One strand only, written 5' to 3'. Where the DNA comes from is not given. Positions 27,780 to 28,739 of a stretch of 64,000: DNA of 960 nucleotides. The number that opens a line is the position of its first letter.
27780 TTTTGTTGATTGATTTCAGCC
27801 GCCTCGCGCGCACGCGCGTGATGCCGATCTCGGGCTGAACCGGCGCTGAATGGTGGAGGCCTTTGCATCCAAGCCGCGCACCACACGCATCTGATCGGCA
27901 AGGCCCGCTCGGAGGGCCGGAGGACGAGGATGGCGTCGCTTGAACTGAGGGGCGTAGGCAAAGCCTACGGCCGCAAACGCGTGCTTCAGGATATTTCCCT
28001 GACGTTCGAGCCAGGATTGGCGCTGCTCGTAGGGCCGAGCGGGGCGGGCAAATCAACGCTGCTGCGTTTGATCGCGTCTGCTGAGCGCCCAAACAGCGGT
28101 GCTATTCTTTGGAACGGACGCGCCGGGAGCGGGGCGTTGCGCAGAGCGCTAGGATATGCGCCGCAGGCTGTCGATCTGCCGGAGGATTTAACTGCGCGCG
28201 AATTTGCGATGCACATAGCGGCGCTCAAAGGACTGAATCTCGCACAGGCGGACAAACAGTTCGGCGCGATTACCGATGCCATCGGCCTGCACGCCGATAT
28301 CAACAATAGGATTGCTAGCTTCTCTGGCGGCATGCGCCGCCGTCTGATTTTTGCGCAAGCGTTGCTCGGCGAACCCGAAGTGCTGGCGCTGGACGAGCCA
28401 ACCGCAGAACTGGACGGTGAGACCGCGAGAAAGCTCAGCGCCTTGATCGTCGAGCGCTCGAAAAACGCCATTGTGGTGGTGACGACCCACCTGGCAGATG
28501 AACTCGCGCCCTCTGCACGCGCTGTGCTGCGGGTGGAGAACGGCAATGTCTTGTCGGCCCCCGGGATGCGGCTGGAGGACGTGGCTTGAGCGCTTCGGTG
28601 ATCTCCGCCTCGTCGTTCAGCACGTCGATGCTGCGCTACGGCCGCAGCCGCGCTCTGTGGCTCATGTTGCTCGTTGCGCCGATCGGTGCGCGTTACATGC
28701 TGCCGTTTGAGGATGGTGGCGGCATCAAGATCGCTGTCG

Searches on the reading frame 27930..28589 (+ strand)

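Call 3: search_protein_families(library=pfam, proteins=[window:27930-28589:+], max_evalue=0.01)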
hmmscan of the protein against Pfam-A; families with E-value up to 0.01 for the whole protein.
window:27930-28589:+ (219 aa): 14 families
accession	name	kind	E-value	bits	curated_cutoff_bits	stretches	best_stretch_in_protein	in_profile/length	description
PF00005.33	ABC_tran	-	1.9e-27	97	25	1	19-159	1-137/137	ABC transporter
PF13304.12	AAA_21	-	1.7e-08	35.3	27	2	31-52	2-23/304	AAA domain, putative AbiEii toxin, Type IV TA system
PF02463.25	SMC_N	-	4.9e-08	33.1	40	1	138-200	148-209/220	RecF/RecN/SMC N terminal domain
PF13191.12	AAA_16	-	2.8e-07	31.6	32.6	1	13-173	3-156/167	AAA ATPase domain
PF13476.12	AAA_23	-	8e-06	27.1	27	1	19-49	10-40/201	AAA domain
PF13401.12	AAA_22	-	2.3e-05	25.1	27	1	27-169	4-104/130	AAA domain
PF03193.22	RsgA_GTPase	-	0.00024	21.4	30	1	18-57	96-135/174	RsgA GTPase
PF13555.12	AAA_29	-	0.00059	20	27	1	26-45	19-39/61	P-loop containing region of AAA domain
PF00004.35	AAA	-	0.00089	20.2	21.2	0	32-51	2-21/131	ATPase family associated with various cellular activities (AAA)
PF13175.12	AAA_15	-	0.0013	18.9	32.1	0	17-48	12-43/374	AAA ATPase domain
PF25199.1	nSTAND_NTPase5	-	0.0018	18.5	34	1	28-63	41-77/145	Novel STAND NTPase 5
PF13604.12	AAA_30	-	0.0028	17.9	27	1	28-71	18-47/191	AAA domain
PF13238.12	AAA_18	-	0.0033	18.3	29.4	0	32-51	2-21/128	AAA domain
PF20703.3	nSTAND1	-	0.0049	17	27.1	1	13-46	17-51/379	Novel STAND NTPase 1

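Call 4: search_protein_families(library=ncbifam, proteins=[window:27930-28589:+], max_evalue=0.01)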
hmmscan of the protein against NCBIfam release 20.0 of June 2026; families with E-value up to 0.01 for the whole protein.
window:27930-28589:+ (219 aa): 196 families (the best 25 are shown)
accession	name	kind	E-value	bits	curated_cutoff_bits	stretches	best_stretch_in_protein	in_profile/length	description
TIGR03864.1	PQQ_ABC_ATP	hypoth_equivalog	2.3e-36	125.4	302.25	1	4-209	2-212/236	ABC transporter, ATP-binding subunit, PQQ-dependent alcohol dehydrogenase system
TIGR03522.1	GldA_ABC_ATP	equivalog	7.9e-33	114.2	402.6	1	3-209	2-212/301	gliding motility-associated ABC transporter ATP-binding subunit GldA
TIGR01188.1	drrA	subfamily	1.2e-32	113.4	312.45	1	11-209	1-204/302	daunorubicin resistance ABC transporter, ATP-binding protein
TIGR02857.1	CydD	equivalog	1e-30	107.2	435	1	3-190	321-518/529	thiol reductant ABC exporter subunit CydD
TIGR02868.1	CydC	equivalog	5.7e-28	97.8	329.05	1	3-187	334-528/530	thiol reductant ABC exporter subunit CydC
NF010059.0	PRK13536.1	equivalog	6.8e-28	97.4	549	1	3-193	43-238/342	nodulation factor ABC transporter ATP-binding protein NodI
TIGR02673.1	FtsE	equivalog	8.3e-28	97.5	264.85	1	5-205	3-213/214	cell division ATP-binding protein FtsE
NF010060.0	PRK13537.1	equivalog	1.4e-27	96.4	521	1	2-205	14-222/314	nodulation factor ABC transporter ATP-binding protein NodI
TIGR03608.1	L_ocin_972_ABC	subfamily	2.7e-27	95.6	254.85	1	7-188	2-193/206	putative bacteriocin export ABC transporter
TIGR02982.1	heterocyst_DevA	subfamily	9.1e-27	94.1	295.8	1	10-207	12-219/220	ABC exporter ATP-binding subunit, DevA family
TIGR00968.1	3a0106s01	subfamily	9.4e-27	94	342.75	1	7-208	4-210/237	sulfate ABC transporter ATP-binding protein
TIGR01288.1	nodI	equivalog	9.5e-27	93.8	424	1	3-193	4-199/303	nodulation factor ABC transporter ATP-binding protein NodI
NF040873.1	AztA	equivalog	1.2e-26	93.5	220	1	13-196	2-186/191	zinc ABC transporter ATP-binding protein AztA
TIGR02211.1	LolD_lipo_ex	equivalog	2.4e-26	92.6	307.75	1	16-207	18-219/221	lipoprotein-releasing ABC transporter ATP-binding protein LolD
TIGR03740.1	galliderm_ABC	subfamily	4.7e-26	91.8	309.75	1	4-207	1-202/223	lantibiotic protection ABC transporter ATP-binding subunit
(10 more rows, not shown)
